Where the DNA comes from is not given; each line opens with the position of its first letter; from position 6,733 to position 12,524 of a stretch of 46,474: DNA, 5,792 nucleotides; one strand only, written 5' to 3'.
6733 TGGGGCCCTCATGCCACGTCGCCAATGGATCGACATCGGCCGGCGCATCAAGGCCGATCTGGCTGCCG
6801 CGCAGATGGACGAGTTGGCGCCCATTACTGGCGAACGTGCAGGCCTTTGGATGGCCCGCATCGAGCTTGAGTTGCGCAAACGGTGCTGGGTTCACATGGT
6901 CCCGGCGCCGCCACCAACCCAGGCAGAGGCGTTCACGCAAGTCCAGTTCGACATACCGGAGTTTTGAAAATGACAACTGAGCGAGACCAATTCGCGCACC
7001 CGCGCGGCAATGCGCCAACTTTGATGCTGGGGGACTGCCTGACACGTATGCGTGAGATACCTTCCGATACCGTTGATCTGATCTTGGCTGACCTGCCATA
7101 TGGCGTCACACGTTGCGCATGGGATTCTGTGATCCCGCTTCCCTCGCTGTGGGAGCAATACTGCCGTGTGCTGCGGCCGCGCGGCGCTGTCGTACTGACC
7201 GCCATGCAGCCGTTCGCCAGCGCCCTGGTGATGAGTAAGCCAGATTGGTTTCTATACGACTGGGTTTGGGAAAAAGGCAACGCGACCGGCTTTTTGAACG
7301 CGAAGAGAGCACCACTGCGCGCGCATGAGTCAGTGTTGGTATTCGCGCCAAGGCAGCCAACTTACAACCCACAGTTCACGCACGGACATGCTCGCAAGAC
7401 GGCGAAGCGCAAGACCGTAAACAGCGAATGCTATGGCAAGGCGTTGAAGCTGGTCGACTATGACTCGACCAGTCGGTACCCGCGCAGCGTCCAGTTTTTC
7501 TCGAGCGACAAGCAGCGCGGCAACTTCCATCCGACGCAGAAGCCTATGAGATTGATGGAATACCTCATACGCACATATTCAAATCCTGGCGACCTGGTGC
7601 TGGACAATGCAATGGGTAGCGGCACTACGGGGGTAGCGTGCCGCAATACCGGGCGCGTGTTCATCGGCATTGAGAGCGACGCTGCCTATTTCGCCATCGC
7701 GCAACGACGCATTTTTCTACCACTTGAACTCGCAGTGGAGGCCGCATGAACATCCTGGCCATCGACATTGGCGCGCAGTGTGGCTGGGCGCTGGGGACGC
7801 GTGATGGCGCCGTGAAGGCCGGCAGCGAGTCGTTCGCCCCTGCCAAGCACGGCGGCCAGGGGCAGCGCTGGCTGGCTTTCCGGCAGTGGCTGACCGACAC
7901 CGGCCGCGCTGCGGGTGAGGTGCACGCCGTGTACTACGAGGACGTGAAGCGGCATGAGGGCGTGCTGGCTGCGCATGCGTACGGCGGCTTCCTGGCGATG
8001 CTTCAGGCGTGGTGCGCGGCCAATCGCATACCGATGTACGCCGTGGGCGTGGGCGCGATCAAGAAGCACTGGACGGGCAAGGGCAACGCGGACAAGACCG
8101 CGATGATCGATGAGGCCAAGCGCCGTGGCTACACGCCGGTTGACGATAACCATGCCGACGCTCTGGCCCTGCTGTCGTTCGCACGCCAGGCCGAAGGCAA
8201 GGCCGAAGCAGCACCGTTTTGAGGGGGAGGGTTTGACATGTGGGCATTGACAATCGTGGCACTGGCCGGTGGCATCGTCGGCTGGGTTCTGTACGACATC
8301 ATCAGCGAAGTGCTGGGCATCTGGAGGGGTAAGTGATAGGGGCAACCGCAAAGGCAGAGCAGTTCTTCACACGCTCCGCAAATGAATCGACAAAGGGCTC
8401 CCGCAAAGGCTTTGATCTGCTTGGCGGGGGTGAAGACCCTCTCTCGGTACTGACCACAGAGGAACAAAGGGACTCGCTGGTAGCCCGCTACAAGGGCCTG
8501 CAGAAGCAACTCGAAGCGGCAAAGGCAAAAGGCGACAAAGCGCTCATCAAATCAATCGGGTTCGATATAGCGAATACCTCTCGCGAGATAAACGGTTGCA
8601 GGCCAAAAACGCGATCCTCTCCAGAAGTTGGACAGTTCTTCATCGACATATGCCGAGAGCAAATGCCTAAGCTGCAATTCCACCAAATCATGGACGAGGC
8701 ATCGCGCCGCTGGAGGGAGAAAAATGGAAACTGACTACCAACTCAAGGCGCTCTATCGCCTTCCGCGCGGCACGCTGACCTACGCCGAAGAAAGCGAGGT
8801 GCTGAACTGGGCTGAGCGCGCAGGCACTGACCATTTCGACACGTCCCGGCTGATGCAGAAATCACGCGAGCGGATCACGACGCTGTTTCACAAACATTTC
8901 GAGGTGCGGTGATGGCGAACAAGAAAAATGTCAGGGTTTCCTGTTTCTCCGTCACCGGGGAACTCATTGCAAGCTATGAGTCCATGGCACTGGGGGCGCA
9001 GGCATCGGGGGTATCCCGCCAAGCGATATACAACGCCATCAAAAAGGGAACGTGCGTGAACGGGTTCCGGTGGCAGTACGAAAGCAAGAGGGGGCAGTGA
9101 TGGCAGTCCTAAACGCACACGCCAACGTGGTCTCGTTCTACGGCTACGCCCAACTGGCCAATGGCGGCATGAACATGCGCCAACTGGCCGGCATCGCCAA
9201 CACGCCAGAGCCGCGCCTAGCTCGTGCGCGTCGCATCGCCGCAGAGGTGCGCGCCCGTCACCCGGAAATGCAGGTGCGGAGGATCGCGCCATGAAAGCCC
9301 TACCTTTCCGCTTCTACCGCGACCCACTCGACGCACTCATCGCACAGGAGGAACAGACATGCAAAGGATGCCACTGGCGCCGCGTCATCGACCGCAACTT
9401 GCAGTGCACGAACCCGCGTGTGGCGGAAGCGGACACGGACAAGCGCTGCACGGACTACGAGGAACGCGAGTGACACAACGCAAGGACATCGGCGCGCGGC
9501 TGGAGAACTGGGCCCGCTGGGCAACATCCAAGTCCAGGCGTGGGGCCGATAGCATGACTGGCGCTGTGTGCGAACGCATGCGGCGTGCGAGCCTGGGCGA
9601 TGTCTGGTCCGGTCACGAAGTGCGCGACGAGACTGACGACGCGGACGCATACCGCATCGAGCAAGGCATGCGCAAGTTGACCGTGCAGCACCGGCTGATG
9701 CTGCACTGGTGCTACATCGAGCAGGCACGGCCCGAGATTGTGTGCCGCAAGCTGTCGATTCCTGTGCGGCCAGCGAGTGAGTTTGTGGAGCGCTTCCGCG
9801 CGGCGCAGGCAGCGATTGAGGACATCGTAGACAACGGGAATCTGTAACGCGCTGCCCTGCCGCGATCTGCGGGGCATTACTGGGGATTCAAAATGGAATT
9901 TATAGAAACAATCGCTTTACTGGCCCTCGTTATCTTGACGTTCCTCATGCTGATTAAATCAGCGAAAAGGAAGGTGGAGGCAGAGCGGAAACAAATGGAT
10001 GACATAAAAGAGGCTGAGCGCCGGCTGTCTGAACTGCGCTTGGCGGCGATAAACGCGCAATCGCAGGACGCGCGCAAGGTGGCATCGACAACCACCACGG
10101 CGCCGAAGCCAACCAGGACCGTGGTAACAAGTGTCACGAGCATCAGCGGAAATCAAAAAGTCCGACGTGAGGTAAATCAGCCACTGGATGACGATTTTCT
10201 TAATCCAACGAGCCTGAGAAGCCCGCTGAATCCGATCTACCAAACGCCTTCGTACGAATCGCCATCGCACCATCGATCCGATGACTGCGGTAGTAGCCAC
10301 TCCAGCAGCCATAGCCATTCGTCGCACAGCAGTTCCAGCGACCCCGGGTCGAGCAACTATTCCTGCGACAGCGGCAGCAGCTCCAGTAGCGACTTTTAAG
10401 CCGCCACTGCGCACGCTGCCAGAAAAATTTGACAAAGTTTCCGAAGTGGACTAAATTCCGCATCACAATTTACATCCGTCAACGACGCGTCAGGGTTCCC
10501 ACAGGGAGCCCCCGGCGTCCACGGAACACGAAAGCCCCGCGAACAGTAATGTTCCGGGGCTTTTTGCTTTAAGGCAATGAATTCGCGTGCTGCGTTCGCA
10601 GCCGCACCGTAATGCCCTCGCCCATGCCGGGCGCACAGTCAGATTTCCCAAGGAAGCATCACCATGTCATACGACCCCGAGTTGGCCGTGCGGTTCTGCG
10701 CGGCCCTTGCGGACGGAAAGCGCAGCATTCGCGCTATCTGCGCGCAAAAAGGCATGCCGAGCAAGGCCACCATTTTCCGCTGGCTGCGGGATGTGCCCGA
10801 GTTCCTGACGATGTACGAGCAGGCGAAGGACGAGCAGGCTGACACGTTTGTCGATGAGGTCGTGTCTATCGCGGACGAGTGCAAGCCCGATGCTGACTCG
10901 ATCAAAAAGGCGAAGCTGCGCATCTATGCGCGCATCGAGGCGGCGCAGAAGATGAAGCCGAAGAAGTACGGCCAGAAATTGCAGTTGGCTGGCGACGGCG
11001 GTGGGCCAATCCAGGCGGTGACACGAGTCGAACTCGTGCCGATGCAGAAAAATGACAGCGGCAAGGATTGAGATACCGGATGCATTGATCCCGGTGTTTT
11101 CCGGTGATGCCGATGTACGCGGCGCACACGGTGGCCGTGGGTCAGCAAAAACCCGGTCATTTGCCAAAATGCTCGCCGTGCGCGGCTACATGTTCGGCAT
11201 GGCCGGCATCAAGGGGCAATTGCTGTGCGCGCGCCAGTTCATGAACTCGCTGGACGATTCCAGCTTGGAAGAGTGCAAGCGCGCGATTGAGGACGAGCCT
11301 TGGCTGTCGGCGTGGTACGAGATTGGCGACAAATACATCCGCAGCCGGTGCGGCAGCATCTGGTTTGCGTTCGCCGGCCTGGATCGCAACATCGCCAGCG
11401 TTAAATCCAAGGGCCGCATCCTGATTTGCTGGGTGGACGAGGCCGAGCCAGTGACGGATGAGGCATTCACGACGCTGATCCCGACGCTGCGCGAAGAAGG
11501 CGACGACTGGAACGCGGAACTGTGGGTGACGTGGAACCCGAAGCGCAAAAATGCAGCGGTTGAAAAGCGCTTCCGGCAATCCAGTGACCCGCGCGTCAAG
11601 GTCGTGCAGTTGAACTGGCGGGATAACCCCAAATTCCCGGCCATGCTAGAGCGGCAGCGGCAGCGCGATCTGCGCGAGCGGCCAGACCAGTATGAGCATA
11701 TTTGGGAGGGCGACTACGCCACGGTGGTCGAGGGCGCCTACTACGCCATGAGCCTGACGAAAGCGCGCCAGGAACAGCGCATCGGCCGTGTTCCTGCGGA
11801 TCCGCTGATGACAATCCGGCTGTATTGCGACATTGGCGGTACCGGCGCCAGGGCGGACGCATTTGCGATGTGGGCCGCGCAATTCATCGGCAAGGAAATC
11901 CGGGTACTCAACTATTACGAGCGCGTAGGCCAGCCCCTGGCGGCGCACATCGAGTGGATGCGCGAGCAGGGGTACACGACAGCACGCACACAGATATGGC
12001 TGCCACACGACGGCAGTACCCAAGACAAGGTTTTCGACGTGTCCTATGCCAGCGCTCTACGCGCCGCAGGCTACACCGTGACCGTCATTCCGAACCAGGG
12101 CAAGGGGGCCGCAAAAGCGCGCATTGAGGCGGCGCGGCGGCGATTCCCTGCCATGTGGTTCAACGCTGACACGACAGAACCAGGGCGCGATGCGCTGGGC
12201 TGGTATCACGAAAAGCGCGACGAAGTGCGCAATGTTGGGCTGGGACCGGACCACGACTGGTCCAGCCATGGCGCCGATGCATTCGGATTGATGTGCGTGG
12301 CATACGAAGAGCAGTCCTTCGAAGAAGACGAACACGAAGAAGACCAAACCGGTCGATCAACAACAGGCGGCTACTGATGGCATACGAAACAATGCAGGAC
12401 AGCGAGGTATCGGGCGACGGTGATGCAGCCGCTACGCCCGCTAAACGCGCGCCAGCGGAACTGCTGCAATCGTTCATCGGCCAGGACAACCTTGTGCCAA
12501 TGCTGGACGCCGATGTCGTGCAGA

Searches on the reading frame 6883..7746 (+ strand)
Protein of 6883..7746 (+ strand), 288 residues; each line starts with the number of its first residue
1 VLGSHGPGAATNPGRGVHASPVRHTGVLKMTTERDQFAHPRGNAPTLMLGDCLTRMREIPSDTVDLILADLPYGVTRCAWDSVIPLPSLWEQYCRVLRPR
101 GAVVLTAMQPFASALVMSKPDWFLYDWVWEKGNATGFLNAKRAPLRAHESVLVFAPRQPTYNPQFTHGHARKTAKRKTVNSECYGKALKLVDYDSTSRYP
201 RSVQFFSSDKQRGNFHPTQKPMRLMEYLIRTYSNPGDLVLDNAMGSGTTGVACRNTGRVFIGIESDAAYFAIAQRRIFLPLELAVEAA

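Call 20: search_protein_families(library=pfam, proteins=[window:6883-7746:+], max_evalue=0.01)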
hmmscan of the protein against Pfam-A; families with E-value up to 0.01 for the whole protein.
window:6883-7746:+ (288 aa): 1 family
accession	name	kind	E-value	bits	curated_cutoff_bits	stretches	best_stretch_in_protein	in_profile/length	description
PF01555.25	N6_N4_Mtase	-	4.5e-28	99.1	26.7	1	64-274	1-220/221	DNA methylase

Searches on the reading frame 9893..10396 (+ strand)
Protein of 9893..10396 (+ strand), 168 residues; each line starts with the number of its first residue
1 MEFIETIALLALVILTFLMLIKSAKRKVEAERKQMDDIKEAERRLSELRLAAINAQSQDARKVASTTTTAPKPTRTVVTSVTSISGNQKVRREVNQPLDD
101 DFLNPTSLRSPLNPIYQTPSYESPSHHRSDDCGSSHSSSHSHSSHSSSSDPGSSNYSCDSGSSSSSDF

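Call 20: search_protein_families(library=pfam, proteins=[window:9893-10396:+], max_evalue=0.01)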
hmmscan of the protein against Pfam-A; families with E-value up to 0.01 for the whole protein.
window:9893-10396:+ (168 aa): 1 family
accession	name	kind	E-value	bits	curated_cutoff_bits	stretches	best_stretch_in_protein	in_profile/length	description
PF12004.13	DAB2P_C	-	0.00029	20.6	24.3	1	54-166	124-235/512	Disabled homolog 2-interacting protein, C-terminal domain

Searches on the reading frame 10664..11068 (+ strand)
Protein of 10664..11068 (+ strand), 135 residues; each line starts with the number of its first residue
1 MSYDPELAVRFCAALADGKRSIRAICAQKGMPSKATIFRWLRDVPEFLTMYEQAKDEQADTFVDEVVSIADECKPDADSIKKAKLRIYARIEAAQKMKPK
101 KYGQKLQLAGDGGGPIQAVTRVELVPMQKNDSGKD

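Call 20: search_protein_families(library=pfam, proteins=[window:10664-11068:+], max_evalue=0.01)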
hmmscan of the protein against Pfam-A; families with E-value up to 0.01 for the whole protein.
window:10664-11068:+ (135 aa): 1 family
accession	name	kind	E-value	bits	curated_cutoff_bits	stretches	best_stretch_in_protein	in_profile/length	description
PF20901.3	Sf6_terminase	-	4.5e-34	117.1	27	1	3-107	1-104/106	Bacteriophage Sf6, terminase small subunit-like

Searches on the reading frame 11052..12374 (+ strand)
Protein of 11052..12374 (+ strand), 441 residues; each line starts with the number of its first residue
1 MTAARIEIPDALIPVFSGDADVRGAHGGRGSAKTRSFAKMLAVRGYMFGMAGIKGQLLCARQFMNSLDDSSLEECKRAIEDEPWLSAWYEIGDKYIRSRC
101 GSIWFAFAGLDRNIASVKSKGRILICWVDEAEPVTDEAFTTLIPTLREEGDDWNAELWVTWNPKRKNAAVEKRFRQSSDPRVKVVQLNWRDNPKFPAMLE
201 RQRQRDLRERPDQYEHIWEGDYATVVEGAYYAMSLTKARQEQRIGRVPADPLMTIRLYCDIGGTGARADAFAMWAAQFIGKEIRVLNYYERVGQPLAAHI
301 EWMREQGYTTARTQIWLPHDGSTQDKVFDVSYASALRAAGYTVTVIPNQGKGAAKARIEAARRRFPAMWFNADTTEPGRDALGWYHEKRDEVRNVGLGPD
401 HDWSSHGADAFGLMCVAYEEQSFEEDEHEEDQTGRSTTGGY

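Call 20: search_protein_families(library=pfam, proteins=[window:11052-12374:+], max_evalue=0.01)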
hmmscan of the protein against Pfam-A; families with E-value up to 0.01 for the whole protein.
window:11052-12374:+ (441 aa): 1 family
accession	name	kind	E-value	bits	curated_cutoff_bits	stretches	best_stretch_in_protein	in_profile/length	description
PF04466.19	Terminase_3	-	1.3e-22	80.8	23.2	1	25-220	7-200/201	Phage terminase large subunit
